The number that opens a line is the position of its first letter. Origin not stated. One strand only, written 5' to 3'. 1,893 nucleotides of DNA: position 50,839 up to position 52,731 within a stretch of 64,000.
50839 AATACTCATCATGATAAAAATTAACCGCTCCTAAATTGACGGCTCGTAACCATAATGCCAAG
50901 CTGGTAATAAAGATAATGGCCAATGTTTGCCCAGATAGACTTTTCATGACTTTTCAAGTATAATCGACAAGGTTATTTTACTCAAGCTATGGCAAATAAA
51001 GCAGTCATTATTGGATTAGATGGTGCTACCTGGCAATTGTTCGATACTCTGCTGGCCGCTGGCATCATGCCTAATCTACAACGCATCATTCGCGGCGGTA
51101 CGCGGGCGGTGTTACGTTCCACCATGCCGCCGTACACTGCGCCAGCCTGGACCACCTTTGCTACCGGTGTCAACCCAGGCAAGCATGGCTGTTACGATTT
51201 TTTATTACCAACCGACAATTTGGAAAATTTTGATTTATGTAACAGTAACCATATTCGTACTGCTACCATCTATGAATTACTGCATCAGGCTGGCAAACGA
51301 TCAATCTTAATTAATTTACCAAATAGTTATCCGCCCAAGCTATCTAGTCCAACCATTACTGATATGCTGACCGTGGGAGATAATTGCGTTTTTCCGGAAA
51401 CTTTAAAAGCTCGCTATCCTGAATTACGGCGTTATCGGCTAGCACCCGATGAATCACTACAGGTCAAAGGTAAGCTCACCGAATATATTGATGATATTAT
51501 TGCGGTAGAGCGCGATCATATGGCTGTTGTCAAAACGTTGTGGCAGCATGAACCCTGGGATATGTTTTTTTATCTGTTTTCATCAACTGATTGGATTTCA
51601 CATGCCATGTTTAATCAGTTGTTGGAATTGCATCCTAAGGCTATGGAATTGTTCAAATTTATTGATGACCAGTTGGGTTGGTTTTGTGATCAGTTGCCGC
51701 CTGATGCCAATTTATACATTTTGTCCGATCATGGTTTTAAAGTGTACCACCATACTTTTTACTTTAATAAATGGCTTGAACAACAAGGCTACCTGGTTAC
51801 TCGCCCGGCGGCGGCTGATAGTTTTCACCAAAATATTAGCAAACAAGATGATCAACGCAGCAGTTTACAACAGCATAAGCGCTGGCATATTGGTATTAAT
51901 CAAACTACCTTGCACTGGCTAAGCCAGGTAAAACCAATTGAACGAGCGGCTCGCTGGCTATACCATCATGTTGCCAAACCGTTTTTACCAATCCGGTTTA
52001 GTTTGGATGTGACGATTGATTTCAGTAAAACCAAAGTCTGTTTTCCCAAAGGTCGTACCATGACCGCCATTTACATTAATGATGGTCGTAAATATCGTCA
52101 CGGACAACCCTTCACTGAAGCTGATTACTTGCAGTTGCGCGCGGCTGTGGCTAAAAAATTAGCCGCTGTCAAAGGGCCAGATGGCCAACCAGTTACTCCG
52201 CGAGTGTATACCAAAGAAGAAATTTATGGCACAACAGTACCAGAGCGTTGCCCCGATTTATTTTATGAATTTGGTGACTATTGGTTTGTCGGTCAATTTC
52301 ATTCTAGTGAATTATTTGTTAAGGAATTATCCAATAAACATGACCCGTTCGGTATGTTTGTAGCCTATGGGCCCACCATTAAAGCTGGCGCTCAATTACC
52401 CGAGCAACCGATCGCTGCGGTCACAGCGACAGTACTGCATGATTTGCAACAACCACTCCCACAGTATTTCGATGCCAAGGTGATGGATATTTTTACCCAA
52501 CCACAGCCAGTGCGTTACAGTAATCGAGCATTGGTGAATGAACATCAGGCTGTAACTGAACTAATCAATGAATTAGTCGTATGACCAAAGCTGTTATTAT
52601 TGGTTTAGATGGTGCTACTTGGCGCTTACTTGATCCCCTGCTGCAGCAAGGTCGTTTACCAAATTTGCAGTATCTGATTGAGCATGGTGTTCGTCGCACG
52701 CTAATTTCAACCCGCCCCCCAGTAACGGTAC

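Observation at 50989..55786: Three tandem, overlapping paralogs of an alkaline-phosphatase-superfamily (type I phosphodiesterase/NPP-like) enzyme inside the glycan locus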

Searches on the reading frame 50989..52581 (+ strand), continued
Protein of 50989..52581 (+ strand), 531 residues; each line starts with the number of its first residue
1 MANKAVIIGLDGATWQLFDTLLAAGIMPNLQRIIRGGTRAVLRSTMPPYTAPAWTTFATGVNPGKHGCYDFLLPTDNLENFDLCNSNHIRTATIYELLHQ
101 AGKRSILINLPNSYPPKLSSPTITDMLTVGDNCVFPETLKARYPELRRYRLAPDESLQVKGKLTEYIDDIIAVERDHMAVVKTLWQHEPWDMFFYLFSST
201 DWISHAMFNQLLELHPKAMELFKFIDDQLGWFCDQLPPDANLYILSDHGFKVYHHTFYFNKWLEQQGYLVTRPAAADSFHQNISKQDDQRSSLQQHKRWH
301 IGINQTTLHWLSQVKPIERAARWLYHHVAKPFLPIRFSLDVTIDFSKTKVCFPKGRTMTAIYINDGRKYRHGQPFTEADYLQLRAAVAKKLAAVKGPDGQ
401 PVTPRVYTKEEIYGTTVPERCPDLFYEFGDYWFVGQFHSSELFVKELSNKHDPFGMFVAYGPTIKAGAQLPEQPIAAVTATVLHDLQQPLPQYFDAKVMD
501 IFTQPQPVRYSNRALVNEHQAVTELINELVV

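Call 79: find_homologous_proteins(query=A3, max_evalue=1e-20)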
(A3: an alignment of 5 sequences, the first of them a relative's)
Query A3 (5 sequences) (465 aa, profile of the alignment): 7265 proteins with E <= 1e-20 among 8000 candidates; the best 120 are listed.
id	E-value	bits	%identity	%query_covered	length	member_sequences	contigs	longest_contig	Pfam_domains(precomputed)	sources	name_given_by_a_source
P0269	2.1e-262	889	71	100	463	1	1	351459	PF01663.28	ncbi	ncbi:MAG: alkaline phosphatase family protein [Candidatus Kerfeldbacteria bacterium]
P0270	1.3e-259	880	100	100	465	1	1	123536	PF01663.28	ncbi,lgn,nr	ncbi:MAG: alkaline phosphatase family protein [Candidatus Kerfeldbacteria bacterium]|nr:alkaline pho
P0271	6.7e-256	868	69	100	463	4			PF01663.28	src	-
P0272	9.1e-247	838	76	100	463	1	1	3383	PF01663.28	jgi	jgi:predicted AlkP superfamily phosphohydrolase/phosphomutase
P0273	8.1e-246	835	71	99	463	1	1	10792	PF01663.28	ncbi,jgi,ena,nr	ncbi:MAG TPA: alkaline phosphatase family protein [Patescibacteria group bacterium]|nr:alkaline phos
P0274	7.0e-242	822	73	100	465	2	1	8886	PF01663.28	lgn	-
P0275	7.6e-242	821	71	100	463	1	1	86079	PF01663.28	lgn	-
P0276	3.4e-241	819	73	100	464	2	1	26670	PF01663.28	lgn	-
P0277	1.0e-240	818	71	100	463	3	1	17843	PF01663.28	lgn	-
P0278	3.2e-240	816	71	100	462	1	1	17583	PF01663.28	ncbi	ncbi:alkaline phosphatase family protein [Patescibacteria group bacterium]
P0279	1.2e-239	814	72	100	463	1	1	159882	PF01663.28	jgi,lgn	jgi:predicted AlkP superfamily phosphohydrolase/phosphomutase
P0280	1.3e-237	807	70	99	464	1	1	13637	PF01663.28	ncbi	-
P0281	2.1e-237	807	70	100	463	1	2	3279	PF01663.28,PF00884.29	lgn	-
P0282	3.1e-237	806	68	100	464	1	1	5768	PF01663.28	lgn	-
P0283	3.4e-237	806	71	100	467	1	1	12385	PF01663.28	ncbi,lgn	-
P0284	1.3e-236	804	67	100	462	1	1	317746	PF01663.28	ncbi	-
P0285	1.4e-236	804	72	100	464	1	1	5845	PF01663.28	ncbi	-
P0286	9.6e-236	801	69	100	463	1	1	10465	PF01663.28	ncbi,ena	-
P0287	1.7e-235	801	73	99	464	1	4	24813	PF01663.28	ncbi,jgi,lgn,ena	-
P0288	2.1e-235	800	68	100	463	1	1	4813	PF01663.28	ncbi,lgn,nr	ncbi:MAG: alkaline phosphatase family protein [Candidatus Thermoplasmatota archaeon]|nr:alkaline pho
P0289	3.9e-235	799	71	100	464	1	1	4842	PF01663.28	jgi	jgi:predicted AlkP superfamily phosphohydrolase/phosphomutase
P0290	1.0e-233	795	70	100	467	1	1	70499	PF01663.28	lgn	-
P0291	3.7e-233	793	73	100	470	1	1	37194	PF01663.28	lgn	-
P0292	1.3e-232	791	69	100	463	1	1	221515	PF01663.28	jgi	-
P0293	1.3e-229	781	70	99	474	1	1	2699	PF01663.28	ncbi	-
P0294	2.8e-229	780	68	100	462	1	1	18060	PF01663.28,PF00884.29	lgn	-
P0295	3.8e-229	780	68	99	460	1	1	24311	PF01663.28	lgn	-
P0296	7.6e-229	779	45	100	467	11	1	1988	PF01663.28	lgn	-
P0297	3.2e-228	777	41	99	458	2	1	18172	PF01663.28,PF00884.29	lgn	-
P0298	1.3e-226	771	41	100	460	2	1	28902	PF01663.28,PF00884.29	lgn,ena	-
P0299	3.5e-226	770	68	100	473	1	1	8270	PF01663.28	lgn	-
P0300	3.9e-225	766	44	99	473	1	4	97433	PF01663.28,PF00884.29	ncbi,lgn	-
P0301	1.3e-224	765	41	100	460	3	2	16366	PF01663.28,PF00884.29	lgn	-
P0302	1.0e-223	762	41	100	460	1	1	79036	PF01663.28,PF00884.29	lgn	-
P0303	2.2e-221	754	44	100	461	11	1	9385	PF01663.28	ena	-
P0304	1.2e-220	752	46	99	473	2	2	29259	PF01663.28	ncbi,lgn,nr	ncbi:MAG: alkaline phosphatase family protein [Herpetosiphonaceae bacterium]|nr:alkaline phosphatase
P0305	1.7e-220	751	44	100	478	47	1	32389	PF01663.28,PF00884.29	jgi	jgi:predicted AlkP superfamily phosphohydrolase/phosphomutase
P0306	4.0e-220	750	46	99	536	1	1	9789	PF01747.24,PF01663.28,PF00884.29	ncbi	-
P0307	3.1e-219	747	43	99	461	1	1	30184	PF01663.28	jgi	-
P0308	3.9e-219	747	46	99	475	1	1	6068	PF01663.28,PF00884.29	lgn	-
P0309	1.2e-218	745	43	99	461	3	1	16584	PF01663.28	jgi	jgi:predicted AlkP superfamily phosphohydrolase/phosphomutase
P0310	1.3e-218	745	45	99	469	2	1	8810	PF01663.28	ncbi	ncbi:MAG: alkaline phosphatase family protein [Herpetosiphon sp.]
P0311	5.4e-218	743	62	100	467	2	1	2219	PF01663.28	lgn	-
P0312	6.0e-218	743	41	100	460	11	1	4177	PF01663.28,PF00884.29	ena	-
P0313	8.8e-218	742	44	99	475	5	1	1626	PF01663.28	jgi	jgi:predicted AlkP superfamily phosphohydrolase/phosphomutase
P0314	9.9e-218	742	60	99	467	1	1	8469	PF01663.28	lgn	-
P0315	1.2e-217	742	-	-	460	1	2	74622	PF01663.28,PF00884.29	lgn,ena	-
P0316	2.2e-217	741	43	99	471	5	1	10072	PF01663.28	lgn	-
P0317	3.6e-217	740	49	100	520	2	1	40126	PF01663.28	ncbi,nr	ncbi:phosphodiesterase [candidate division KSB1 bacterium]|nr:phosphodiesterase [candidate division 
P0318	3.7e-217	740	45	99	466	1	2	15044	PF01663.28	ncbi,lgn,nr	ncbi:MAG: alkaline phosphatase family protein [Roseiflexaceae bacterium]|nr:alkaline phosphatase fam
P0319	1.9e-216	738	43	100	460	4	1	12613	PF01663.28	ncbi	-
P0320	2.6e-216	737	43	99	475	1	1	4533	PF01663.28,PF00884.29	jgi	jgi:predicted AlkP superfamily phosphohydrolase/phosphomutase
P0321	3.4e-216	737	46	99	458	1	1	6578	PF01663.28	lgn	-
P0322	5.5e-216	736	47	99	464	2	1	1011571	PF01663.28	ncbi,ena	-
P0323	7.0e-216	736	60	99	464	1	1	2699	PF01663.28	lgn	-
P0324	1.0e-215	735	44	99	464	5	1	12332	PF01663.28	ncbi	-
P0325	1.3e-215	735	42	99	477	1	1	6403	PF01663.28,PF00884.29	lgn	-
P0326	1.8e-215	735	48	99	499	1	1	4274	PF01663.28,PF00884.29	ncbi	ncbi:MAG: alkaline phosphatase family protein [bacterium]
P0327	1.8e-215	734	60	100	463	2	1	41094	PF01663.28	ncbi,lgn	-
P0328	2.9e-215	734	62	99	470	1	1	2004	PF01663.28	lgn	-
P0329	3.3e-215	734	46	100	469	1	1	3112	PF01663.28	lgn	-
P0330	3.7e-215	733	46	100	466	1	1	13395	PF01663.28,PF00884.29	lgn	-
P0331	2.8e-214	731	44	100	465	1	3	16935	PF01663.28,PF00884.29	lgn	-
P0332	2.8e-214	731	45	100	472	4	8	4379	PF01663.28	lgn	-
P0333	4.1e-214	730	45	100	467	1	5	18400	PF01663.28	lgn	-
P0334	4.6e-214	730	42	100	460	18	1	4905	PF01663.28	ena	-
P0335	1.4e-213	728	44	99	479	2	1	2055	PF01663.28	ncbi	-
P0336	1.4e-213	728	44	100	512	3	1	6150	PF01663.28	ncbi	ncbi:MAG TPA: alkaline phosphatase family protein, partial [Roseiflexaceae bacterium]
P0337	2.6e-213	727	47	99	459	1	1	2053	PF01663.28,PF00884.29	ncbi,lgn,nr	ncbi:MAG: phosphodiesterase [Nitrospinota bacterium]|nr:MAG: phosphodiesterase [Nitrospinota bacteri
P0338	3.5e-213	727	42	100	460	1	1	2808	PF01663.28,PF00884.29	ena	-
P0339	7.5e-213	726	46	99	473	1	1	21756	PF01663.28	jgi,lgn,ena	jgi:predicted AlkP superfamily phosphohydrolase/phosphomutase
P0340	1.1e-212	725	49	99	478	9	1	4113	PF01663.28,PF00884.29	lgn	-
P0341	1.7e-212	725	42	100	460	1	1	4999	PF01663.28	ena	-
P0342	2.0e-212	724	44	99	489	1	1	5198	PF01663.28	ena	-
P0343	3.2e-212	724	43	99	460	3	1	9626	PF01663.28,PF00884.29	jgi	-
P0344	3.6e-212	724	43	100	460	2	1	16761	PF01663.28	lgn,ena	-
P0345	3.7e-212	724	48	100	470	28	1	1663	PF01663.28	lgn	-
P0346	3.8e-212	724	42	100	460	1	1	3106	PF01663.28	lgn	-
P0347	4.7e-212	723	43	99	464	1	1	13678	PF01663.28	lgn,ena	-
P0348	6.2e-212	723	45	99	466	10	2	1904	PF01663.28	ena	-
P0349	1.1e-211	722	42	100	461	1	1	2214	PF01663.28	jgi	jgi:predicted AlkP superfamily phosphohydrolase/phosphomutase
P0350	1.3e-211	722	45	100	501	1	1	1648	PF01663.28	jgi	jgi:predicted AlkP superfamily phosphohydrolase/phosphomutase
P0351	1.5e-211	722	44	100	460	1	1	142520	PF01663.28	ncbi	ncbi:MAG: alkaline phosphatase family protein [Acidobacteriota bacterium]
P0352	2.2e-211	721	45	100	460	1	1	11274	PF01663.28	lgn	-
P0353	2.9e-211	721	43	100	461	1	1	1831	PF01663.28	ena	-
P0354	3.3e-211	720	45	100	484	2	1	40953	PF01663.28,PF00884.29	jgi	-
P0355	4.6e-211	720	44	100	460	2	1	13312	PF01663.28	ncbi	-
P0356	5.0e-211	720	44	100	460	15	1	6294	PF01663.28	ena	-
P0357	6.5e-211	719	45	100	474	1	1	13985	PF01663.28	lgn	-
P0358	7.0e-211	719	44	99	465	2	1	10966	PF01663.28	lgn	-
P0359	8.8e-211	719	60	100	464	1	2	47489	PF01663.28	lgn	-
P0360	1.0e-210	719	44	100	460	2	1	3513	PF01663.28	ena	-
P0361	1.2e-210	719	41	99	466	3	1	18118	PF01663.28,PF00884.29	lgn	-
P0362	1.5e-210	718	44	100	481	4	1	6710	PF01663.28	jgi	jgi:predicted AlkP superfamily phosphohydrolase/phosphomutase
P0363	1.7e-210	718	48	100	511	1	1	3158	PF01663.28,PF00884.29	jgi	jgi:predicted AlkP superfamily phosphohydrolase/phosphomutase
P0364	1.9e-210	718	49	100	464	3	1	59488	PF01663.28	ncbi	-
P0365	2.1e-210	718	46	99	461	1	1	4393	PF01663.28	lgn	-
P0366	2.3e-210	718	42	100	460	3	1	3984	PF01663.28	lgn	-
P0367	3.0e-210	717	45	99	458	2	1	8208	PF01663.28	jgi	jgi:predicted AlkP superfamily phosphohydrolase/phosphomutase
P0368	3.4e-210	717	46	100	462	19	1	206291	PF01663.28,PF00884.29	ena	-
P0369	3.5e-210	717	43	100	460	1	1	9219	PF01663.28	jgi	jgi:predicted AlkP superfamily phosphohydrolase/phosphomutase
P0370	8.4e-210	716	46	100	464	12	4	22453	PF01663.28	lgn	-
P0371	9.2e-210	716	44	100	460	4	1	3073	PF01663.28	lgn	-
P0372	1.1e-209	715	42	100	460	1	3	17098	PF01663.28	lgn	-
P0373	1.6e-209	715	46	99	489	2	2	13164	PF01663.28,PF00884.29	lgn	-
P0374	4.3e-209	713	43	100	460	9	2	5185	PF01663.28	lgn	-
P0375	5.5e-209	713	47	100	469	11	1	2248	PF01663.28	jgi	jgi:predicted AlkP superfamily phosphohydrolase/phosphomutase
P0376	5.9e-209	713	47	99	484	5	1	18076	PF01663.28,PF00884.29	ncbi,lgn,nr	ncbi:MAG: alkaline phosphatase family protein [bacterium]|nr:alkaline phosphatase family protein [ba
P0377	6.1e-209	713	47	100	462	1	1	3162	PF01663.28,PF00884.29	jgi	jgi:predicted AlkP superfamily phosphohydrolase/phosphomutase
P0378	9.8e-209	712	46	100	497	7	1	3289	PF01663.28,PF00884.29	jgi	jgi:predicted AlkP superfamily phosphohydrolase/phosphomutase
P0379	9.9e-209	712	47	100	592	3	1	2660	PF01747.24,PF01663.28,PF00884.29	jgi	jgi:predicted AlkP superfamily phosphohydrolase/phosphomutase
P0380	2.0e-208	711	45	99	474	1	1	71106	PF01663.28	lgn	-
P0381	3.0e-208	711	42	100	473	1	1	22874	PF01663.28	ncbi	-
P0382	3.1e-208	711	45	100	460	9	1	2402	PF01663.28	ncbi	-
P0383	7.3e-208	709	48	99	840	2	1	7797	PF14306.13,PF01747.24,PF01663.28,PF00884.29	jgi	jgi:ATP sulfurylase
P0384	7.4e-208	709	47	99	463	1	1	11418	PF01663.28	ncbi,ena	-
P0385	9.8e-208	709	47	100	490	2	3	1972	PF01663.28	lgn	-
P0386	1.1e-207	709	46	100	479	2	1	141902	PF01663.28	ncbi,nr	ncbi:MAG: phosphodiesterase [Chloroflexi bacterium B3_Chlor]|nr:MAG: phosphodiesterase [Chloroflexi 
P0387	1.9e-207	708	47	100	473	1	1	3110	PF01663.28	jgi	-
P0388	2.2e-207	708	47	100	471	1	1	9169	PF01663.28,PF00884.29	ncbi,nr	ncbi:MAG: sulfatase-like hydrolase/transferase [Anaerolineae bacterium]|nr:sulfatase-like hydrolase/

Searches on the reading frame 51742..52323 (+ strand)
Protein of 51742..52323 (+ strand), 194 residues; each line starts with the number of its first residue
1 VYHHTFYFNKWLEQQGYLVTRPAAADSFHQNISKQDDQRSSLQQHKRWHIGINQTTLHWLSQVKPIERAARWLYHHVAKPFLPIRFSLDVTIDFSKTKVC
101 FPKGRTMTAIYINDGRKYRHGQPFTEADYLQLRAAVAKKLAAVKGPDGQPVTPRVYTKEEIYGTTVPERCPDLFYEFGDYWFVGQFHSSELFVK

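Call 73: predict_structure(alignment_id=A4)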
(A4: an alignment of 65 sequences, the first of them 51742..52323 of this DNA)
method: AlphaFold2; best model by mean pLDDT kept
length: 194 residues; sequences in the alignment: 65
mean_pLDDT: 88.4   pTM: 0.82
mean pLDDT of the five models: 88.4, 87.5, 86.0, 85.4, 84.7
residues with pLDDT >= 90: 99; 70-90: 84; 50-70: 11; < 50: 0
segments of 3 or more residues with pLDDT < 50: none
pLDDT, mean of each block of 10 residues (from residue 1): 85 95 75 75 88 86 86 90 88 92 74 93 96 98 95 96 94 92 83 86
secondary structure, 60 per line:
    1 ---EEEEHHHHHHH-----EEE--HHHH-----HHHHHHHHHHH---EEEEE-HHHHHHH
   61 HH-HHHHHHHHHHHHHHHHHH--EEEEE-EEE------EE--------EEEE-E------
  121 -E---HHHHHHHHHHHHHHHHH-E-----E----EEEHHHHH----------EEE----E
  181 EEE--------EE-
elements in order: E4-7 H8-14 E20-22 H25-28 H34-44 E48-52 H54-62 H64-81 E84-88 E90-92 E109-112 H126-142 E155-157 H158-162 E173-175 E180-183

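Call 75: fold_search(model_id=the predicted structure, library=pdb)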
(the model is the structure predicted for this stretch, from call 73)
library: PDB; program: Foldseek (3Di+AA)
matches with E <= 10: 64; with E <= 0.001: 0
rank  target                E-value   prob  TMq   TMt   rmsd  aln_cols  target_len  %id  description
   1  1ei6_C                2.5e+00  0.20  0.25  0.13   4.9        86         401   16  CRYSTAL STRUCTURE OF PHOSPHONOACETATE HYDROLASE COMPLEXED WITH PHOSPHONOFORMATE (released 2003-11-25)
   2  1ei6_D                2.7e+00  0.12  0.25  0.13   4.4        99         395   15  CRYSTAL STRUCTURE OF PHOSPHONOACETATE HYDROLASE COMPLEXED WITH PHOSPHONOFORMATE (released 2003-11-25)
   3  5cuk                  3.1e+00  0.06  0.12  0.18   5.4        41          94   22  Crystal structure of the PscP SS domain (released 2015-12-02)
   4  2j0e_A                3.1e+00  0.02  0.15  0.12  18.5       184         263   11  Three dimensional structure and catalytic mechanism of 6- phosphogluconolactonase from Trypanosoma brucei (released 2007-01-03)
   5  2hwy_A                3.3e+00  0.12  0.16  0.23   7.4        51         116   22  Structure of PIN domain of human SMG5. (released 2006-11-14)
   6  1ei6_A                3.5e+00  0.15  0.25  0.13   4.9        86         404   16  CRYSTAL STRUCTURE OF PHOSPHONOACETATE HYDROLASE COMPLEXED WITH PHOSPHONOFORMATE (released 2003-11-25)
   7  8ssg_D                4.0e+00  0.02  0.13  0.14  14.6       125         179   10  Minimal protein-only/RNA-free Ribonuclease P from Hydrogenobacter thermophilus (released 2023-10-18)
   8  6f3t_D                4.0e+00  0.01  0.12  0.06  19.6       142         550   10  Crystal structure of the human TAF5-TAF6-TAF9 complex (released 2018-12-05)
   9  6qvp_D                4.3e+00  0.03  0.13  0.20  11.6        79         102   14  Crystal structure of the peptidoglycan-binding domain of SiiA from Salmonella enterica (released 2019-08-28)
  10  3jcs_d                4.6e+00  0.03  0.11  0.21  10.8        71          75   18  2.8 Angstrom cryo-EM structure of the large ribosomal subunit from the eukaryotic parasite Leishmania (released 2016-07-20)
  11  5t5h_g                4.6e+00  0.02  0.11  0.23  12.3        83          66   14  Structure and assembly model for the Trypanosoma cruzi 60S ribosomal subunit (released 2016-10-12)
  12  5uof_B                4.6e+00  0.02  0.17  0.09  15.1       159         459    8  Crystal structure of alpha,alpha-trehalose 6-phosphate sythase from Burkholderia multivorans (released 2017-02-15)
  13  5tvg_B                4.9e+00  0.02  0.18  0.09  14.1       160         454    9  Crystal structure of an alpha,alpha-trehalose-phosphate synthase (UDP-forming) from Burkholderia vietnamiensis (released 2016-11-16)
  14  8w0h_A                4.9e+00  0.02  0.12  0.05  10.7        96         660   14  Crystal structure of Acetyl-CoA synthetase 2 from Candida albicans in complex with an isopropyl AMP ester inhibitor (t (released 2024-02-21)
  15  6abh_B                5.2e+00  0.01  0.11  0.06  16.1       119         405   11  Structure of a natural red emitting luciferase from Phrixothrix hirtus (P1 crystal form) (released 2018-08-22)
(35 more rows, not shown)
